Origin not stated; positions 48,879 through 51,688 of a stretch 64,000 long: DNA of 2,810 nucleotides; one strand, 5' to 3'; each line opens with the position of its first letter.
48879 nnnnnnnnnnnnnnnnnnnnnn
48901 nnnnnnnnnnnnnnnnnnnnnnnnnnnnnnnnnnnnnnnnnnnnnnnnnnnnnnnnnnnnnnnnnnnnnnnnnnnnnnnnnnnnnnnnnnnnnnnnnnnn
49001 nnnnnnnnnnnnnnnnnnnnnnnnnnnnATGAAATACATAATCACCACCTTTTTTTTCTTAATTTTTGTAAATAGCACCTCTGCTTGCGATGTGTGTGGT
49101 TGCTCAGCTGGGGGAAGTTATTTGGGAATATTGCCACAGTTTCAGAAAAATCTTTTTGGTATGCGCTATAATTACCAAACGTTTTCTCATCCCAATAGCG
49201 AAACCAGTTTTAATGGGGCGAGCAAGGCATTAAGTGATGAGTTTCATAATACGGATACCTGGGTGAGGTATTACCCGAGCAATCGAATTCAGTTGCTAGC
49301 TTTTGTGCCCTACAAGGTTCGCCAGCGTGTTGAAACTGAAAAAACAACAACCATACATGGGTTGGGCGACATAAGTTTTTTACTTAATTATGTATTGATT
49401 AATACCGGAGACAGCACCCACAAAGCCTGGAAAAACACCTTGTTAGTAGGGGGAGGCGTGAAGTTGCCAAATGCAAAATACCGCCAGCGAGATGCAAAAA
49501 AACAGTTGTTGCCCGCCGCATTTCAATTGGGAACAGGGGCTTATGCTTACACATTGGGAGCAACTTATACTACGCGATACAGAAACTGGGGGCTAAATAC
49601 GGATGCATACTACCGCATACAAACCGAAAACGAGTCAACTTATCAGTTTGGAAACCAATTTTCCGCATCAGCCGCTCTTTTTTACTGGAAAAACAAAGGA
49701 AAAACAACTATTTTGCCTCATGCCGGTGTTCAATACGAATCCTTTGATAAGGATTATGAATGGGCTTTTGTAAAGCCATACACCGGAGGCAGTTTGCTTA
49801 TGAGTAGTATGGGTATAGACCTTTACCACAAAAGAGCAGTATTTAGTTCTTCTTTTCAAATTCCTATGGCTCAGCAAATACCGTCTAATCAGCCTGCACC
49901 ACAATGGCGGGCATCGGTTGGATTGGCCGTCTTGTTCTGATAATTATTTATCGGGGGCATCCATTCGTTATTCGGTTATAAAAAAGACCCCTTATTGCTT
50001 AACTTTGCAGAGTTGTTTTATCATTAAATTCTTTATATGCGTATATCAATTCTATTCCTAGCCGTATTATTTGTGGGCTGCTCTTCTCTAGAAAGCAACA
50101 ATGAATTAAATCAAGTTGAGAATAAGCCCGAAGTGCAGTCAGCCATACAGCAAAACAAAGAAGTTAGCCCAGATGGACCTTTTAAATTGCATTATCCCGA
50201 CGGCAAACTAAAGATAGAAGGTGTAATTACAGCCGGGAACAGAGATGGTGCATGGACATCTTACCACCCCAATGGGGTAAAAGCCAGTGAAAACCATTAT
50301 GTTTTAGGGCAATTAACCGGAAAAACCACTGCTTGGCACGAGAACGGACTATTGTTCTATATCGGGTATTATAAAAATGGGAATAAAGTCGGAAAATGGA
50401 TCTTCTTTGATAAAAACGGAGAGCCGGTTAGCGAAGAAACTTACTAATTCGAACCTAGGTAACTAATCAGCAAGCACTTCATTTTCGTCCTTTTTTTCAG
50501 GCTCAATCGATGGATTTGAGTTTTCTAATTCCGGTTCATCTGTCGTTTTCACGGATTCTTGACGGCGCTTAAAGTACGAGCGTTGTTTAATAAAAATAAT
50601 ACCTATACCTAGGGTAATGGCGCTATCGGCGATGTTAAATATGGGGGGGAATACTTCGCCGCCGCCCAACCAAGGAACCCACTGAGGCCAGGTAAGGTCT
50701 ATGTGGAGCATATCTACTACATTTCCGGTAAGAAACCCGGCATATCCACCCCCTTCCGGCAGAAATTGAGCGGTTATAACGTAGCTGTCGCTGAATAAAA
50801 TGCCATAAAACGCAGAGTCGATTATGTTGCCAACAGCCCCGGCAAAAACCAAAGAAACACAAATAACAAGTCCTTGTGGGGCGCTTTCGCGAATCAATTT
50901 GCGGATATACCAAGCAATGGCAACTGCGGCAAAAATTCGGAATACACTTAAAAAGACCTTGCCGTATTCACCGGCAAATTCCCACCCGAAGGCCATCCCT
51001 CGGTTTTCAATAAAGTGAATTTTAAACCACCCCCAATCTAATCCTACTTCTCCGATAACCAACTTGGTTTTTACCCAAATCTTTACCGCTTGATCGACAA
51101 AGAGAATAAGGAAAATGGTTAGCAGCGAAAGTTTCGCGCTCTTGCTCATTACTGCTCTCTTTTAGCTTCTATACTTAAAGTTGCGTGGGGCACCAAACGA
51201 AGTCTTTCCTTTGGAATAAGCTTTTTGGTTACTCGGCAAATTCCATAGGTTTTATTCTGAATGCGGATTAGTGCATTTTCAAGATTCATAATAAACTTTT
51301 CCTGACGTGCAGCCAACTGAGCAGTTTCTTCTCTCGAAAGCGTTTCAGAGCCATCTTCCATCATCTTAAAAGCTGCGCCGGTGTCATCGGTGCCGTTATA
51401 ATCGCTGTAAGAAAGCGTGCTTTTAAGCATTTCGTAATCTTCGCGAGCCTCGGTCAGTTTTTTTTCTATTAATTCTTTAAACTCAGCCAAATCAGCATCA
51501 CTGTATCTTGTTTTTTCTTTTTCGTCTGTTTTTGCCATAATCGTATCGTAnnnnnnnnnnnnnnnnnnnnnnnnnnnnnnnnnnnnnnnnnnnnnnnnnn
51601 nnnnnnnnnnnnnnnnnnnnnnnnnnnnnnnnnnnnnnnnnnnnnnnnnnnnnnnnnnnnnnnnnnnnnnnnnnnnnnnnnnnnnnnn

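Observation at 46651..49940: MbnP/MbnH-like copper-handling cluster with an outer-membrane barrel carrying an N-terminal CDVCGC motif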

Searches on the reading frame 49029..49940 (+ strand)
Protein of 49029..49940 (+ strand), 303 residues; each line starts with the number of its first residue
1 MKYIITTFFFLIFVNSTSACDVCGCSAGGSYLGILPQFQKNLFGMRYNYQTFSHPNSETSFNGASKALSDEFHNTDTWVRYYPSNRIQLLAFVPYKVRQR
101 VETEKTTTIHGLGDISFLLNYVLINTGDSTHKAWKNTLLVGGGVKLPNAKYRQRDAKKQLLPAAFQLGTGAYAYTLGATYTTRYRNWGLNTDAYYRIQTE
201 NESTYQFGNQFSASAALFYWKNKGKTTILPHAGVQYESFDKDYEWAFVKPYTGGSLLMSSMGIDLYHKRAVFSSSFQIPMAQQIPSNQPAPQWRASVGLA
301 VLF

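Call 3: search_protein_families(library=pfam, proteins=[window:49029-49940:+], max_evalue=0.1)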
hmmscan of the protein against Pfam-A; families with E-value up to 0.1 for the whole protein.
window:49029-49940:+ (303 aa): 0 families

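Call 4: search_protein_families(library=ncbifam, proteins=[window:49029-49940:+], max_evalue=0.1)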
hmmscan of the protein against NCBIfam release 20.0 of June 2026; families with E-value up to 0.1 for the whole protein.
window:49029-49940:+ (303 aa): 1 family
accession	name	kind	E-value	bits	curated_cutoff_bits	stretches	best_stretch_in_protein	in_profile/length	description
NF011617.0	PRK15043.1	equivalog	0.099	11.9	417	0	69-144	94-172/243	HTH-type transcriptional regulator MlrA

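Call 5: find_homologous_proteins(query=window:49029-49940:+)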
Query window:49029-49940:+ (303 aa): 941 proteins with E <= 0.001 among 3677 candidates; the best 120 are listed.
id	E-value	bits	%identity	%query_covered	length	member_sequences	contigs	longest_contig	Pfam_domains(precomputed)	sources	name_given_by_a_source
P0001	5.5e-206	700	100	100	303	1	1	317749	-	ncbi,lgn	ncbi:MAG: hypothetical protein ACK4K0_02265 [Flavobacteriales bacterium]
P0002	2.7e-174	596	82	100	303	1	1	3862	-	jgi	jgi:hypothetical protein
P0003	1.8e-101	357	53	100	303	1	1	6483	-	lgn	-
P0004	2.1e-99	350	53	98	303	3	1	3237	-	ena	-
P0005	3.9e-96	339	50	100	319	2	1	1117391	-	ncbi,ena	-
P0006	3.2e-95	336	50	100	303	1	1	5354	-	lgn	-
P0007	8.0e-94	332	47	100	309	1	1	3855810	-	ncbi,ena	-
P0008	2.8e-92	327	50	100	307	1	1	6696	-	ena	-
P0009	5.3e-91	322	47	99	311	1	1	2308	-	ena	-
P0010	1.3e-89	318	54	90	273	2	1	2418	-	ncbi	-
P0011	9.2e-89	315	45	100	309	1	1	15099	-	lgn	-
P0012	9.1e-85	302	46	94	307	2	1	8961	-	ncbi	-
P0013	2.1e-83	298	46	94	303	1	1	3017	-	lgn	-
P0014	1.3e-81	292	43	100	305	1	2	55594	-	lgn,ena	-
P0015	4.8e-81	290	43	98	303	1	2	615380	-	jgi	jgi:hypothetical protein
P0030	1.2e-66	242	40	100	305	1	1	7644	PF13557.13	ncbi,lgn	-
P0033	1.8e-66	242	40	95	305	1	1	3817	PF13557.13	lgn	-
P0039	9.6e-66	239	40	95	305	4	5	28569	PF13557.13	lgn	-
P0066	3.9e-64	234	40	95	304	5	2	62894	PF13557.13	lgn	-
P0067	6.9e-64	233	40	91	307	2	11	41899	PF13557.13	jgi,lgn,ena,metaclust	jgi:hypothetical protein|metaclust:\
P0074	1.1e-63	233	39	100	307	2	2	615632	PF13557.13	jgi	jgi:Putative MetA-pathway of phenol degradation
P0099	5.6e-62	227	37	100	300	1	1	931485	PF13557.13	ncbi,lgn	-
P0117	4.1e-61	224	40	94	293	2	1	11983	PF13557.13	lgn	-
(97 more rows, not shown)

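Call 11: find_related_loci(query=A2, collection=genome_contigs, flank=8000)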
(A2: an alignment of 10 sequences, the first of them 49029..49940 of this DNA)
Query A2 (303 aa) in genome_contigs; peptide patterns used: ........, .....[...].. (x = any residue, [..] = any of these).
365 stretches matched a pattern; 211 encode a relative of the query (tblastn E <= 1e-3); the best 80 are kept; 80 distinct loci.
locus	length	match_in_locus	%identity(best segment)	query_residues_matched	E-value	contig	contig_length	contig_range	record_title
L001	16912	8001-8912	42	1-303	4e-83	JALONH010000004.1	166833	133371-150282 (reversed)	MAG: Cytophagaceae bacterium isolate Prado072 scaffold_28, whole genome shotgun sequence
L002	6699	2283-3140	43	20-303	1e-80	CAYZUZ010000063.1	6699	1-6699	MAG TPA_asm: uncultured Cryomorphaceae bacterium isolate SRP072547_co2_60 genome assembly, contig: NODE_25142_length_669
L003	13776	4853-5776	42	1-303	4e-80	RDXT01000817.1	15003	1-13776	MAG: Bacteroidetes bacterium isolate PH2015_11S_54_10 PH2015_11S_scaffold_450, whole genome shotgun sequence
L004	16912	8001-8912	43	1-303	4e-80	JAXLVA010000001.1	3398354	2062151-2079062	MAG: Cytophagaceae bacterium isolate STL-BAC44 C1.194.fa-1, whole genome shotgun sequence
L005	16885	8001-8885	40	11-303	4e-73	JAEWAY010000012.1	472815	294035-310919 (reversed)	MAG: Bacteroidetes bacterium isolate OH_PBB_231 k127_1784518, whole genome shotgun sequence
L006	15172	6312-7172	41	14-300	1e-70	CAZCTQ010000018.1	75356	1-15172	MAG TPA_asm: uncultured Aureispira sp. isolate binchicken_co351_87 genome assembly, contig: NODE_324_length_75356_cov_16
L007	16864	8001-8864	40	10-303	2e-70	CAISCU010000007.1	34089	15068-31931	MAG: uncultured Bacteroidetes bacterium isolate Ki3-D1_bin-0498 genome assembly, contig: bin-0498:07/55, whole genome sh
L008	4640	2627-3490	41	2-291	3e-70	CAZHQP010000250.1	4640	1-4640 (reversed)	MAG TPA_asm: uncultured Roseivirgaceae bacterium isolate SRP199154_co2_66 genome assembly, contig: NODE_15263_length_464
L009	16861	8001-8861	40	9-294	6e-70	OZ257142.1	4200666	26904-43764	MAG: Bacteroidia bacterium isolate f8844648-92d0-4f52-a419-15c143df4b1a genome assembly, chromosome: 1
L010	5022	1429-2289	39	14-300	9e-70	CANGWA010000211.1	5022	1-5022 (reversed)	MAG: Sphingobacteriaceae bacterium isolate RE-15aug16-229 genome assembly, contig: RE-15aug16-C35388, whole genome shotg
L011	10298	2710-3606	36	1-297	5e-69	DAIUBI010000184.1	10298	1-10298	MAG TPA_asm: Saprospiraceae bacterium isolate CTOTU1229 NODE_5004_length_10298_cov_9.625793, whole genome shotgun sequen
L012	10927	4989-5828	39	18-303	1e-68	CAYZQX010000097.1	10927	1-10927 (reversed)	MAG TPA_asm: uncultured Chitinophagales bacterium isolate SRP173033_co1_345 genome assembly, contig: NODE_13728_length_1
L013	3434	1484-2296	40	12-283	1e-68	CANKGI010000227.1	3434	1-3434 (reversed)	MAG: Bacteroidetes bacterium isolate RH-9nov16-162 genome assembly, contig: RH-9nov16-C85493, whole genome shotgun seque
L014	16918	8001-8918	40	1-303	3e-68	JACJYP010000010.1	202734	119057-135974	MAG: Lewinellaceae bacterium isolate HK-STAS-BACT-41 HK-STAS-BACT-41_10, whole genome shotgun sequence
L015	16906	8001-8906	39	1-297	3e-68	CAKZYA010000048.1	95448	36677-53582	MAG TPA_asm: uncultured Flammeovirgaceae bacterium isolate SRR3401481_bin.67_CONCOCT_v1.1_MAG genome assembly, contig: E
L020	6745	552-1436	38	1-293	3e-67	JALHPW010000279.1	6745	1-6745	MAG: Saprospiraceae bacterium isolate bin.285_sub c_000000037656, whole genome shotgun sequence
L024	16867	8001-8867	37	7-303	6e-67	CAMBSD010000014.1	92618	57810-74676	MAG: Chitinophaga pinensis isolate AE-24oct19-69 genome assembly, contig: AE-24oct19-C113, whole genome shotgun sequence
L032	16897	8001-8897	38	1-297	3e-66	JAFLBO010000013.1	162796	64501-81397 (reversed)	MAG: Chitinophagales bacterium isolate UWPOB_CHIT8 gnl_X_BAPIIKCB_13, whole genome shotgun sequence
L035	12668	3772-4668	37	1-297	3e-66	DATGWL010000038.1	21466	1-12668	MAG TPA_asm: Saprospiraceae bacterium isolate SMAG_U10581 k141_392684, whole genome shotgun sequence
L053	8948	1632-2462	41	1-284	1e-63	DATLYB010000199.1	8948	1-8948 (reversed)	MAG TPA_asm: Chitinophagales bacterium isolate SMAG_U13261 k141_128402, whole genome shotgun sequence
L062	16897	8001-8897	38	1-303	1e-62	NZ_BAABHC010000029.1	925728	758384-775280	Pontibacter saemangeumensis strain JCM 17926 sequence29, whole genome shotgun sequence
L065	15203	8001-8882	35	1-294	4e-62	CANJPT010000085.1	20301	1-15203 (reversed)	MAG: Lewinellaceae bacterium isolate RH-23may17-741 genome assembly, contig: RH-23may17-C19437, whole genome shotgun seq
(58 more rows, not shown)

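Call 21: search_solved_structures(query=A1, max_evalue=10, show_alignments=2)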
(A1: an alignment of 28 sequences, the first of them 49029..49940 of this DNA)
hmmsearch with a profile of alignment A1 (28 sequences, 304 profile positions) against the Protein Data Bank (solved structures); distinct sequences matched with E-value up to 10: 1.
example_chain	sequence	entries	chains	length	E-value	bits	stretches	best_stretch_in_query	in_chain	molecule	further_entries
4pu6_B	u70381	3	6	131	1.3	10.9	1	16-31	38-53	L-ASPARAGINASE BETA SUBUNIT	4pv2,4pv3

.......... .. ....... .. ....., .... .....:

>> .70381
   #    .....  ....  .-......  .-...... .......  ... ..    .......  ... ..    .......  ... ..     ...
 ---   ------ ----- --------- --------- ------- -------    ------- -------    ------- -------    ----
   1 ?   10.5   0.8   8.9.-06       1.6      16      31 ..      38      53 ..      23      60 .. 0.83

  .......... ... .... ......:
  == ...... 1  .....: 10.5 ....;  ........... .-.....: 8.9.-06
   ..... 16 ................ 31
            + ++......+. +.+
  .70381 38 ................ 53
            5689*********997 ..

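Call 25: search_protein_families(library=pfam, proteins=[L020:2357-4339:+, L065:6582-7193:-, L035:9827-11662:-], max_evalue=0.05)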
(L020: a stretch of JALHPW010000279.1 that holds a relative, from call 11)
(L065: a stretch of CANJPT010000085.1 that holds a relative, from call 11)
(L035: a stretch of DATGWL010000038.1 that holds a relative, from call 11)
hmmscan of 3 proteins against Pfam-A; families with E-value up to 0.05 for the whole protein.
L020:2357-4339:+ (660 aa): 3 families
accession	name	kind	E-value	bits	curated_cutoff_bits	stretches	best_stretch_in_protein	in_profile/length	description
PF01433.26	Peptidase_M1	-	5.9e-30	104.9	27.7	1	331-475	69-218/218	Peptidase family M1 domain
PF17900.6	Peptidase_M1_N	-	4e-05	24.2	25.8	1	74-242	7-186/186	Peptidase M1 N-terminal domain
PF18962.6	Por_Secre_tail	-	0.00011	22.9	27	1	584-650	2-66/75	Secretion system C-terminal sorting domain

L065:6582-7193:- (203 aa): 3 families
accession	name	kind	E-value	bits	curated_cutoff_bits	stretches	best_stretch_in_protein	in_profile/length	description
PF04542.20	Sigma70_r2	-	1.8e-14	53.7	24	1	38-105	1-70/71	Sigma-70 region 2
PF08281.18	Sigma70_r4_2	-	2.1e-11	43.7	25.7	1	137-185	3-51/54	Sigma-70, region 4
PF04545.22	Sigma70_r4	-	1.8e-06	27.8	24.1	1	142-184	2-44/50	Sigma-70, region 4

L035:9827-11662:- (611 aa): 4 families
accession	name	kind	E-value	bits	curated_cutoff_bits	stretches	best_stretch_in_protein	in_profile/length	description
PF02493.26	MORN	-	2.5e-28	96.7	22.5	5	201-222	1-22/23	MORN repeat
PF00656.27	Peptidase_C14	-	3.3e-20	73.2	21.4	1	377-599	3-225/233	Caspase domain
PF01650.23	Peptidase_C13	-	0.00011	22.3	22.8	1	442-506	104-168/258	Peptidase C13 family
PF22625.2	ECR1_N_2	-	0.004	17.4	27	0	273-291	13-31/51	Exosome RNA binding protein RRP4 N-terminal domain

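Call 33: predict_structure(alignment_id=A1)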
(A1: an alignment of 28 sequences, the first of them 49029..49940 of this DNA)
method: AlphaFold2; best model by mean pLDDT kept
length: 303 residues; sequences in the alignment: 28
mean_pLDDT: 84.7   pTM: 0.80
mean pLDDT of the five models: 84.7, 83.1, 83.1, 82.7, 82.5
residues with pLDDT >= 90: 159; 70-90: 98; 50-70: 23; < 50: 23
segments of 3 or more residues with pLDDT < 50: 16-30, 32-38
pLDDT, mean of each block of 10 residues (from residue 1): 68 50 39 50 90 76 80 94 88 96 91 95 77 84 95 88 91 94 88 95 94 91 86 94 93 93 88 93 88 92 82
secondary structure, 60 per line:
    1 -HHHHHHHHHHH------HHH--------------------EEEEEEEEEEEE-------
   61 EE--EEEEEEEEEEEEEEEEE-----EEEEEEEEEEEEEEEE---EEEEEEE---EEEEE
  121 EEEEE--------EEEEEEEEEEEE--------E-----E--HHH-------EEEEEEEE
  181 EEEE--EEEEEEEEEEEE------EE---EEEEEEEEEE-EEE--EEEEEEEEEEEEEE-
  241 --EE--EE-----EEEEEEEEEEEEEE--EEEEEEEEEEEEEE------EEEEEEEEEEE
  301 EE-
elements in order: H2-12 E42-53 E65-81 E87-102 E106-112 E116-125 E134-145 E173-184 E187-198 E210-219 E221-223 E226-239 E254-267 E270-283 E290-302

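Call 76: search_protein_representatives(alignment_id=A1)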
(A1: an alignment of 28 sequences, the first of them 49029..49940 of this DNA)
Query: 28 sequences, 304 profile positions. Proteins with E-value up to 0.001 (for the whole library): 4462; up to 1e-10: 2174; up to 1e-30: 1118. The best 150 are listed.
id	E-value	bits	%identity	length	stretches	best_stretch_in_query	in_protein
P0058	6.1e-119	412.6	-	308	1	1-304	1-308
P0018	5.4e-117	406.2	-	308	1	5-304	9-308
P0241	1.8e-115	401.2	-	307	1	4-304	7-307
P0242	2.2e-111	387.8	-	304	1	1-304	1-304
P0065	6.2e-111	386.3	-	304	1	1-304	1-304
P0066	4.6e-110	383.4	-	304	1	4-304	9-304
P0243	1.4e-109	381.8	-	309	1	1-304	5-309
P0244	2.2e-105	368.0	-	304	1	1-304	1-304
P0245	1.7e-104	365.1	-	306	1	5-295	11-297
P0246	2.7e-104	364.5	-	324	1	1-304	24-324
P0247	8.6e-102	356.3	-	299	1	3-304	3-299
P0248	1.7e-100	352.0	-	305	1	1-304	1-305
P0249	2.1e-100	351.8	-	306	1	1-304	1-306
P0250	2.1e-100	351.7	-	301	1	1-304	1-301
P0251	3.3e-100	351.1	-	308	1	6-304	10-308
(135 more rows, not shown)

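Call 85: search_protein_families(library=ncbifam, proteins=[L062:8973-11273:+, L062:3626-4090:-], max_evalue=0.001)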
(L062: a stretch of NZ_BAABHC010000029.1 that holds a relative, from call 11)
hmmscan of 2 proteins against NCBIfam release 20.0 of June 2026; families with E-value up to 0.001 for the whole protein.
L062:8973-11273:+ (766 aa): 0 families

L062:3626-4090:- (154 aa): 0 families

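Call 89: search_protein_families(library=pfam, proteins=[L014:8943-9341:+, L006:7213-7620:+, L007:9324-9776:+, L053:2561-2959:+, L024:8872-9381:+, L032:9740-10123:+], max_evalue=0.05)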
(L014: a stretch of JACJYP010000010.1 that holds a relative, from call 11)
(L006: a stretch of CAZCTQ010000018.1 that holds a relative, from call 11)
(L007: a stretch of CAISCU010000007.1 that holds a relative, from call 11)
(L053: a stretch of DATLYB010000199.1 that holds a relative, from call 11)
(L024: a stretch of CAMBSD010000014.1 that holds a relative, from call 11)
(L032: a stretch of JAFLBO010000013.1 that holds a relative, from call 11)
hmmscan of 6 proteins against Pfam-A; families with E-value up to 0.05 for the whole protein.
L014:8943-9341:+ (133 aa): 2 families
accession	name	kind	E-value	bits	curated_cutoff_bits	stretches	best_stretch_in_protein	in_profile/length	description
PF17957.7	Big_7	-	0.00082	20.4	24.1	1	36-83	1-47/70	Bacterial Ig domain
PF17963.7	Big_9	-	0.025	15.9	23.6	0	94-131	53-89/89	Bacterial Ig domain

L006:7213-7620:+ (136 aa): 1 family
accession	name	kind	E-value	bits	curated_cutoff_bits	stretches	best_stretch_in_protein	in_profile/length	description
PF15418.12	DUF4625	-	0.0068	17.1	27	1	23-101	2-82/131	Domain of unknown function (DUF4625)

L007:9324-9776:+ (151 aa): 3 families
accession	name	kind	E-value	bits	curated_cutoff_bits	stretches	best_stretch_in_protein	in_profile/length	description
PF15418.12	DUF4625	-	1.2e-08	35.7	27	1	37-120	1-86/131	Domain of unknown function (DUF4625)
PF17957.7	Big_7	-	0.0017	19.4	24.1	1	50-102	1-48/70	Bacterial Ig domain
PF07732.21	Cu-oxidase_3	-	0.018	15.5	21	0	45-76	10-42/119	Multicopper oxidase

L053:2561-2959:+ (133 aa): 2 families
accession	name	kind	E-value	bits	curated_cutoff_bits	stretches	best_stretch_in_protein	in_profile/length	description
PF17957.7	Big_7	-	0.013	16.5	24.1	1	34-60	2-28/70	Bacterial Ig domain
PF02933.23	CDC48_2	-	0.022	14.8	22.4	1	43-84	16-47/64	Cell division protein 48 (CDC48), domain 2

L024:8872-9381:+ (170 aa): 2 families
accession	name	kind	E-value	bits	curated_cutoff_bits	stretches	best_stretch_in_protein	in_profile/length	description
PF15418.12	DUF4625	-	5e-05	24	27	1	19-85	2-71/131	Domain of unknown function (DUF4625)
PF17957.7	Big_7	-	0.0027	18.8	24.1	1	32-62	1-31/70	Bacterial Ig domain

L032:9740-10123:+ (128 aa): 4 families
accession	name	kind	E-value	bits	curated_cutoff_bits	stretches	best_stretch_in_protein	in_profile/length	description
PF17957.7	Big_7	-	3.2e-05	24.9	24.1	1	31-69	1-42/70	Bacterial Ig domain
PF13750.12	Big_3_3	-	0.0019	18.3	27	1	23-128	38-148/157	Bacterial Ig-like domain (group 3)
PF09586.16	YfhO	-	0.0055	15.6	28.5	1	30-124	641-736/835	Bacterial membrane protein YfhO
PF17892.7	Cadherin_5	-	0.025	14.8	26.5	0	51-126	21-97/98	Cadherin-like domain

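Call 104: search_protein_families(library=pfam, proteins=[L062:8973-11273:+, L062:3626-4090:-, L062:4087-4695:-, L062:2332-3642:-], max_evalue=0.001)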
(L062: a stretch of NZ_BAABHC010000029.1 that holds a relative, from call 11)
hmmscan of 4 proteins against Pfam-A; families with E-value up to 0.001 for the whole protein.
L062:8973-11273:+ (766 aa): 2 families
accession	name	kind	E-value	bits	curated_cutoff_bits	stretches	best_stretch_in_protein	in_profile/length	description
PF22085.1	NorB_cytochrome_c-like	-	1.4e-75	254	29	1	36-216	1-181/181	Nitric oxide reductase subunit B, cytochrome c-like domain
PF00115.25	COX1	-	6.4e-62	210.3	34.8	1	280-724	2-436/436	Cytochrome C and Quinol oxidase polypeptide I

L062:3626-4090:- (154 aa): 1 family
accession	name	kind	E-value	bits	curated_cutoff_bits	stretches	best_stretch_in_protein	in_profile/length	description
PF05573.18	NosL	-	9.1e-17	62.1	24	1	32-143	7-126/131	NosL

L062:4087-4695:- (202 aa): 0 families

L062:2332-3642:- (436 aa): 3 families
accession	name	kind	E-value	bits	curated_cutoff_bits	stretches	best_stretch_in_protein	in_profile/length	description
PF13229.12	Beta_helix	-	4.4e-41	140.6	25.9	3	169-324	1-158/158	Right handed beta helix region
PF05048.19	NosD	-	9.5e-38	130.2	23.6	2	164-352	13-212/212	Periplasmic copper-binding protein (NosD)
PF07602.17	DUF1565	-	0.00022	21.1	20.3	0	37-217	15-203/257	Protein of unknown function (DUF1565)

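Call 107: search_protein_families(library=pfam, alignment_id=A1, max_evalue=0.01)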
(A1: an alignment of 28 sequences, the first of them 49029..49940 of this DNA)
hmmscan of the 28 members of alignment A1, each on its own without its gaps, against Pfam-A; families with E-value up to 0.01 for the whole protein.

A. member 1, window:49029-49940:+ (303 aa): 0 families

B. families by the number of members that match (of 28 scanned): 1 family
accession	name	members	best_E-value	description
PF13557.12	Phenol_MetA_deg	2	3.5e-10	Putative MetA-pathway of phenol degradation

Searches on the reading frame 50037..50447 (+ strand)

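Call 3: search_protein_families(library=pfam, proteins=[window:50037-50447:+], max_evalue=0.1)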
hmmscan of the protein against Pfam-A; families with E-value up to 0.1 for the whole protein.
window:50037-50447:+ (136 aa): 1 family
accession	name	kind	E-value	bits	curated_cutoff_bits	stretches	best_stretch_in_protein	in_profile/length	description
PF07661.19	MORN_2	-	6e-16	57.1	29.6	2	69-88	1-20/22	MORN repeat variant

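Call 4: search_protein_families(library=ncbifam, proteins=[window:50037-50447:+], max_evalue=0.1)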
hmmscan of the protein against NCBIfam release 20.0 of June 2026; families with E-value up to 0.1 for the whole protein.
window:50037-50447:+ (136 aa): 2 families
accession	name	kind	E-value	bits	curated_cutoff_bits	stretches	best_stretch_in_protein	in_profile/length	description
NF033566.1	adhes_LIC20035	equivalog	1.2e-07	31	250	1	41-136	160-260/434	LIC20035 family adhesin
NF008048.1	PRK10781.1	equivalog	0.059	13.5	140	1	3-45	4-46/134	Rcs stress response system protein RcsF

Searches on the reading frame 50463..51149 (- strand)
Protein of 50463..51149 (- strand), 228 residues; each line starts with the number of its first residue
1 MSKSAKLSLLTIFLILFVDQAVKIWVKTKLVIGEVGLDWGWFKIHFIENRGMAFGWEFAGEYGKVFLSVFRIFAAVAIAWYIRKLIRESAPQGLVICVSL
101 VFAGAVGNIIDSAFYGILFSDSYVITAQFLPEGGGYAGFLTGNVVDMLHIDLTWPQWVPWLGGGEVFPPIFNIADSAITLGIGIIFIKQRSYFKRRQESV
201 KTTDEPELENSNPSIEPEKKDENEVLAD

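Call 104: search_protein_families(library=pfam, proteins=[window:50463-51149:-], max_evalue=0.001)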
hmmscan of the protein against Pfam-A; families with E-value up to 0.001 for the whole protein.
window:50463-51149:- (228 aa): 1 family
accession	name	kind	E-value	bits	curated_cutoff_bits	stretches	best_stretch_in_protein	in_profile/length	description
PF01252.23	Peptidase_A8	-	4.1e-31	108.5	25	1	12-188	2-139/142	Signal peptidase (SPase) II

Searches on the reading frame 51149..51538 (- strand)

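Call 104: search_protein_families(library=pfam, proteins=[window:51149-51538:-], max_evalue=0.001)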
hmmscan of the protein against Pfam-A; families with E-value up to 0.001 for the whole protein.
window:51149-51538:- (129 aa): 1 family
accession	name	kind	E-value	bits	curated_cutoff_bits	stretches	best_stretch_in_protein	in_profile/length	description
PF01258.23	zf-dskA_traR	-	2.1e-07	31.3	24.9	1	97-128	2-33/36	Prokaryotic dksA/traR C4-type zinc finger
